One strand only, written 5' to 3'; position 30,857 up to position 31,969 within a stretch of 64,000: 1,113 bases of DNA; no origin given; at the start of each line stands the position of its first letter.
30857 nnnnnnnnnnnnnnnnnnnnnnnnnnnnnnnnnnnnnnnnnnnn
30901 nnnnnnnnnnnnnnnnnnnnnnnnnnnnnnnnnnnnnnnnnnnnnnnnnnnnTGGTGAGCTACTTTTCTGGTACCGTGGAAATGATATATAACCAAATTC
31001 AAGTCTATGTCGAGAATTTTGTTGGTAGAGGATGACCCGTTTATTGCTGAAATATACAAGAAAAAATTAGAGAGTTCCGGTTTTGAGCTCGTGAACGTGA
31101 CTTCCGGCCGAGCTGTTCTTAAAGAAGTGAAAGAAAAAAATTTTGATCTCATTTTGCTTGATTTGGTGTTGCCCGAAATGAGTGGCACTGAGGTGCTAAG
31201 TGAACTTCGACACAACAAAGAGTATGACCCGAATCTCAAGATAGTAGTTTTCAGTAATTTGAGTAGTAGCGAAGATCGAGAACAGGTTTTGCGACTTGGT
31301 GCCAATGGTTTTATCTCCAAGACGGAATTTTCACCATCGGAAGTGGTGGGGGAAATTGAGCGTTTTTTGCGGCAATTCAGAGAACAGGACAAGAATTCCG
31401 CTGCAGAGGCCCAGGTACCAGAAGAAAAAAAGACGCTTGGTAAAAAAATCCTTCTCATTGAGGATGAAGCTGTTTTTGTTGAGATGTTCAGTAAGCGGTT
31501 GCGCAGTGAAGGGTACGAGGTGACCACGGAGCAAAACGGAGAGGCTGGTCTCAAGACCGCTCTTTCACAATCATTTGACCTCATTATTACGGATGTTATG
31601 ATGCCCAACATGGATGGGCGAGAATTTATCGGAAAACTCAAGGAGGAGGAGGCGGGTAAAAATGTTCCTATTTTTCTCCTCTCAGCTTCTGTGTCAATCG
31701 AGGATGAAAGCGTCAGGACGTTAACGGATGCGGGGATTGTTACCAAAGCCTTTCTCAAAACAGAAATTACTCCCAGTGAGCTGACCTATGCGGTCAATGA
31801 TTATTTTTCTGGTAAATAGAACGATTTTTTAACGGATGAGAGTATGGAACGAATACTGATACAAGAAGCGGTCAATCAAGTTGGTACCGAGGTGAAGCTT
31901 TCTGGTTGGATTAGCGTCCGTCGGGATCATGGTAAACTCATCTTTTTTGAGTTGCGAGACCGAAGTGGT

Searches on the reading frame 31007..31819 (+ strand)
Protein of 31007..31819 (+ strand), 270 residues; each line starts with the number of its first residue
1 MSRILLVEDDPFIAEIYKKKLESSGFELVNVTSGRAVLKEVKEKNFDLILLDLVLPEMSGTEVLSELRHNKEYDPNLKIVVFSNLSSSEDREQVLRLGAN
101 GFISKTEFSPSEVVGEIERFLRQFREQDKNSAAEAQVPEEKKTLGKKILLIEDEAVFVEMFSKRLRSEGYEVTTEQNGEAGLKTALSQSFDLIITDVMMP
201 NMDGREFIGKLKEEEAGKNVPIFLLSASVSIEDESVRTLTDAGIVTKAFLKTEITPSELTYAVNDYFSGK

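Call 3: search_protein_families(library=pfam, proteins=[window:31007-31819:+], max_evalue=0.1)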
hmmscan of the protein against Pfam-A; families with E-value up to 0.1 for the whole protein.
window:31007-31819:+ (270 aa): 5 families
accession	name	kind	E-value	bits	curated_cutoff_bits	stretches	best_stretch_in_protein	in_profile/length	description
PF00072.30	Response_reg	-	1.9e-45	154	30.2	2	4-113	1-106/111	Response regulator receiver domain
PF23198.2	PDE8A_N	-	4.2e-05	23.9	29.6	1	148-244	13-111/147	PDE8A-like, N-terminal domain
PF18428.7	BRCT_3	-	0.00096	19.6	26.1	0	146-201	6-60/102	BRCA1 C Terminus (BRCT) domain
PF03709.21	OKR_DC_1_N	-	0.0057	17.3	29.3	0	163-239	11-83/111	Orn/Lys/Arg decarboxylase, N-terminal domain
PF03698.18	UPF0180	-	0.081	13.5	25.4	0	162-205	13-50/77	Uncharacterised protein family (UPF0180)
